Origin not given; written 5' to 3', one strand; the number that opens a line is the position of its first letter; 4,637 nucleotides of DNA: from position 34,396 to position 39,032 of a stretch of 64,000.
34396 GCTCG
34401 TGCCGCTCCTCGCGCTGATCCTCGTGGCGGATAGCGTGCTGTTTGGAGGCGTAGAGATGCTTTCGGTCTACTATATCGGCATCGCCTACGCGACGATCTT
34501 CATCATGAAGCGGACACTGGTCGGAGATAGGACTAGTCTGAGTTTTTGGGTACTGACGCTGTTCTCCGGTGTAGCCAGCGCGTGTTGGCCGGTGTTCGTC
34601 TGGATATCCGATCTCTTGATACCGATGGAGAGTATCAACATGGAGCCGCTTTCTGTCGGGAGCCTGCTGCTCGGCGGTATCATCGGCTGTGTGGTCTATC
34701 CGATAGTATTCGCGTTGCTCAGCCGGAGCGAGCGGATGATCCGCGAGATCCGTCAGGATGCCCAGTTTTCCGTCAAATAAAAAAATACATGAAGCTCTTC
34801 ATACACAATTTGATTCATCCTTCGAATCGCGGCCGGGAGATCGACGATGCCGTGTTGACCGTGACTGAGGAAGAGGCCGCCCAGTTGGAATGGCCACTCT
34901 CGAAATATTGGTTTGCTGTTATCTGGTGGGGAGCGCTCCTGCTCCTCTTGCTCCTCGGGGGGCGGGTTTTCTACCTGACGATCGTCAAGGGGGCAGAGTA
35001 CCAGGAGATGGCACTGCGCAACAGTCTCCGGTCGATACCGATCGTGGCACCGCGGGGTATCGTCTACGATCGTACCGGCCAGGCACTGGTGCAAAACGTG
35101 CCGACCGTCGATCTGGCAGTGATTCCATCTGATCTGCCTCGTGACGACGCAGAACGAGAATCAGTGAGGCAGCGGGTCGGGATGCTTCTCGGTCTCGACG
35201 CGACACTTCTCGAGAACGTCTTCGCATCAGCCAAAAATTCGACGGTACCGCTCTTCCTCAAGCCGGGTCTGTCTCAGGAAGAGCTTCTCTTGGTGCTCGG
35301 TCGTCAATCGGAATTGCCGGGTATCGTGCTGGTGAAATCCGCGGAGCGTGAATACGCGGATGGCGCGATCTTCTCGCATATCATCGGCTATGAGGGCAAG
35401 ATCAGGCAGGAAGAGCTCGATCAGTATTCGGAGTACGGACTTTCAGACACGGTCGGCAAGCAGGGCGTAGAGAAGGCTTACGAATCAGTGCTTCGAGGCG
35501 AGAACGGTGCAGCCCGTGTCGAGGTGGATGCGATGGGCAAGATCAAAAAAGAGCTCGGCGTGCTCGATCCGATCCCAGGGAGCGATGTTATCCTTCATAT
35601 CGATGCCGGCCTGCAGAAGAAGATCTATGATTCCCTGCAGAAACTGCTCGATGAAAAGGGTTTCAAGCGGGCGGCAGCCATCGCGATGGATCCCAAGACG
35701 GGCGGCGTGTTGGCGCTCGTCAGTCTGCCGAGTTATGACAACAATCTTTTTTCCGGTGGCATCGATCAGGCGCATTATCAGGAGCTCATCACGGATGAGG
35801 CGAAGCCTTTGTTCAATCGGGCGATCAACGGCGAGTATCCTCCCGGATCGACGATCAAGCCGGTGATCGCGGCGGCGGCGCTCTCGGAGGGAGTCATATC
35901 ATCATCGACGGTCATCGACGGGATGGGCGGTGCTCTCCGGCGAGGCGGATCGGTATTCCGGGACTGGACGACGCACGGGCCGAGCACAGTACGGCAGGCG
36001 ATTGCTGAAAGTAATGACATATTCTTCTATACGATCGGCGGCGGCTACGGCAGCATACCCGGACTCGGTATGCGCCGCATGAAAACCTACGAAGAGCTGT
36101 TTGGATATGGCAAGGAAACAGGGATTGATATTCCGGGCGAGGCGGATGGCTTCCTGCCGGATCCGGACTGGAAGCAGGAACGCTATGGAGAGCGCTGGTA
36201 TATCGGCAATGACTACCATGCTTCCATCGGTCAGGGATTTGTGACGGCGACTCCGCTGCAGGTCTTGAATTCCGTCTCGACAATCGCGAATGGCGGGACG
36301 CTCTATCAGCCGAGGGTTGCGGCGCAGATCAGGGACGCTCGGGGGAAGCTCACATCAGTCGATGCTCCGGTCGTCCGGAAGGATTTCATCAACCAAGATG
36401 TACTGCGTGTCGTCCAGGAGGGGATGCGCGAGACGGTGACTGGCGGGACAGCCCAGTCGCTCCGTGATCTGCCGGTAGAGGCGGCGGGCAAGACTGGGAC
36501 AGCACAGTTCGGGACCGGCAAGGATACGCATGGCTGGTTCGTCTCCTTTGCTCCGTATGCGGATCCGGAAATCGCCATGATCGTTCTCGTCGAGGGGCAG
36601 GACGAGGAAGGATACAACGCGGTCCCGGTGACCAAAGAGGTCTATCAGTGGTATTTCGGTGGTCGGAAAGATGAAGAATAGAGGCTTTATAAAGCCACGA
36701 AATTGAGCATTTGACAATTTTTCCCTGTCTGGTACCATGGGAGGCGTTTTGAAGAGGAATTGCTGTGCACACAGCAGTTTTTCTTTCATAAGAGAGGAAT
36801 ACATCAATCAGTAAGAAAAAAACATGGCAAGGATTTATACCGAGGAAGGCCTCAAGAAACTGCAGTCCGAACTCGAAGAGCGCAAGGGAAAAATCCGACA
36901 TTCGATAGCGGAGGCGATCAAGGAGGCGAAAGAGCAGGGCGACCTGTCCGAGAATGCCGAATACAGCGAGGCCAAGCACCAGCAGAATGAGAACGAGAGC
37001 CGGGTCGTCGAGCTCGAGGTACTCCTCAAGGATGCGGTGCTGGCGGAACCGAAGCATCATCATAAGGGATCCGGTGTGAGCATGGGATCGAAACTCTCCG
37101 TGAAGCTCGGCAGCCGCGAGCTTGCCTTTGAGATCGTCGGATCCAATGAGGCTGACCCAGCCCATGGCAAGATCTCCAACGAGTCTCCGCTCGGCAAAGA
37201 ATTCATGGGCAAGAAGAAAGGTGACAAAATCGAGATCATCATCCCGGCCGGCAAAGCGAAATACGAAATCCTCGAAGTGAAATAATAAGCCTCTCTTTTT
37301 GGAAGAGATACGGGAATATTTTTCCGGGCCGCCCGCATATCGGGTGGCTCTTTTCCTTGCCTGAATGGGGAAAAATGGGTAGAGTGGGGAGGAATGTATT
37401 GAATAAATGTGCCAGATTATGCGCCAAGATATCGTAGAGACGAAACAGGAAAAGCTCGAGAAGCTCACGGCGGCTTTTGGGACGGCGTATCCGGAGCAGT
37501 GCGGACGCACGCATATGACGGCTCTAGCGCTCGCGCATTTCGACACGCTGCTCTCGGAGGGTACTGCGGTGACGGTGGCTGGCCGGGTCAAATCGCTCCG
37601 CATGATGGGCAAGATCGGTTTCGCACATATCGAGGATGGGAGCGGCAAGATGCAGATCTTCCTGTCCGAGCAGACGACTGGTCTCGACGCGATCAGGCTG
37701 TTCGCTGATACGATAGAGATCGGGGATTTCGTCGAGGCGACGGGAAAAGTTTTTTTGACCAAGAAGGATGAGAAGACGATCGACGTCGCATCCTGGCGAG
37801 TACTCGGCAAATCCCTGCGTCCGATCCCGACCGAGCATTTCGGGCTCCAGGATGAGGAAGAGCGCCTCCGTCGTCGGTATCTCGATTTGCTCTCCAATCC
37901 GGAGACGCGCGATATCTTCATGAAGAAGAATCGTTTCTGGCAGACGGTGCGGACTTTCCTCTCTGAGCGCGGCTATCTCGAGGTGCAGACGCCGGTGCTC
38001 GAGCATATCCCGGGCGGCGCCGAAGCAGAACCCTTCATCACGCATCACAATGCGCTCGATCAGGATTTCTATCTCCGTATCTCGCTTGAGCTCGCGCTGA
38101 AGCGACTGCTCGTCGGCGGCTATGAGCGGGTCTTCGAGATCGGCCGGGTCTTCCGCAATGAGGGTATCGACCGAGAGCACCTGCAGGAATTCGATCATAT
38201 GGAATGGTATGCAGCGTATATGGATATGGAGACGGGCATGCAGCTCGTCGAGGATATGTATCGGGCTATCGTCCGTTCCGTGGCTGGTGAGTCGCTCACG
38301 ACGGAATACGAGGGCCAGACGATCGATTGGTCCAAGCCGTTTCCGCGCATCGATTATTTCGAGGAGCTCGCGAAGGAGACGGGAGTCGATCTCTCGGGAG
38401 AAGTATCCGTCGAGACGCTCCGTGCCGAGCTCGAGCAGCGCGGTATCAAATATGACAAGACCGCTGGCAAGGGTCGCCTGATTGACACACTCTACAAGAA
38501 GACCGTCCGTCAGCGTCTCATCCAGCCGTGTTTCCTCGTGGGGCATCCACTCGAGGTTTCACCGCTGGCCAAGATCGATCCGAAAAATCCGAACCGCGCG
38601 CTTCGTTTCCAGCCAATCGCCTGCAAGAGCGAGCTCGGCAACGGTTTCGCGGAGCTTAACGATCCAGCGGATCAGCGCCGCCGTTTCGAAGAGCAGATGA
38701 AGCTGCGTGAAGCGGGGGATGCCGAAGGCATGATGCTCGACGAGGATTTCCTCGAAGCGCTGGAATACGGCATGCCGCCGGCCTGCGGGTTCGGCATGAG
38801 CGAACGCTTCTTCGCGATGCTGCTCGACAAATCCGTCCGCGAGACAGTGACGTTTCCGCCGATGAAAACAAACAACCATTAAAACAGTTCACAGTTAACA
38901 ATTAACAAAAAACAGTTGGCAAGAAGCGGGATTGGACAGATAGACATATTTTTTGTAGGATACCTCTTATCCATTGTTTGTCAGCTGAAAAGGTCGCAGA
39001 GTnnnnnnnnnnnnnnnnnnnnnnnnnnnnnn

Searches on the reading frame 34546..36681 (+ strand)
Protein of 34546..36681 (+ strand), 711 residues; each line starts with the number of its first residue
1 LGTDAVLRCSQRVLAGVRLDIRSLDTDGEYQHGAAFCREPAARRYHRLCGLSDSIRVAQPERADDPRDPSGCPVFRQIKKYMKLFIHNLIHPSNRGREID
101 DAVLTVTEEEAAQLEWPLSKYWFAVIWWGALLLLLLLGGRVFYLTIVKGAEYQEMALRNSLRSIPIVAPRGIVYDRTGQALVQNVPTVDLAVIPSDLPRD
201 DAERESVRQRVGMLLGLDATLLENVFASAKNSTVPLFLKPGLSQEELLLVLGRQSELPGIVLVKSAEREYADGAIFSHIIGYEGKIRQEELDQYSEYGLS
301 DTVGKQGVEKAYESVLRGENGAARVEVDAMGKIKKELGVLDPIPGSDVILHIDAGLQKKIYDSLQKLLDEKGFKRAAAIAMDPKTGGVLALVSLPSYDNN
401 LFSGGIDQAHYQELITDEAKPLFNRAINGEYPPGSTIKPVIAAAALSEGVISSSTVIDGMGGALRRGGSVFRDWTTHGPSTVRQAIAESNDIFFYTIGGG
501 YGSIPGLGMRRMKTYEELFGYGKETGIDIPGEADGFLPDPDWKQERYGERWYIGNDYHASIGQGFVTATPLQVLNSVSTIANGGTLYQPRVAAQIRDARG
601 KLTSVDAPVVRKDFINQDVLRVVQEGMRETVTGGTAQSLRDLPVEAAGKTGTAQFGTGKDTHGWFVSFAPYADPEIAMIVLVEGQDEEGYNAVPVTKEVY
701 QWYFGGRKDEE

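Call 70: search_protein_families(library=pfam, proteins=[window:34546-36681:+], max_evalue=0.0001)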
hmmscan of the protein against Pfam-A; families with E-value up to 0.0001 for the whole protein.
window:34546-36681:+ (711 aa): 2 families
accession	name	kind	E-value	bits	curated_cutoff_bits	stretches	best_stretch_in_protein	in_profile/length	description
PF00905.27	Transpeptidase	-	3.8e-66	223.7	22.1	1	377-700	2-298/299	Penicillin binding protein transpeptidase domain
PF03717.20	PBP_dimer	-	9.8e-38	130.8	24.4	1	166-336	2-178/180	Penicillin-binding Protein dimerisation domain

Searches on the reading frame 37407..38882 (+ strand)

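Call 70: search_protein_families(library=pfam, proteins=[window:37407-38882:+], max_evalue=0.0001)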
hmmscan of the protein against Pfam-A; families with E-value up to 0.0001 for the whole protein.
window:37407-38882:+ (491 aa): 2 families
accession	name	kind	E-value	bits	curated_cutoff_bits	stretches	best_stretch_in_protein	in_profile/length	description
PF00152.25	tRNA-synt_2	-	2.3e-70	237.5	25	1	149-486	1-307/308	tRNA synthetases class II (D, K and N)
PF01336.31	tRNA_anti-codon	-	1.5e-14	54.1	27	1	55-133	1-75/75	OB-fold nucleic acid binding domain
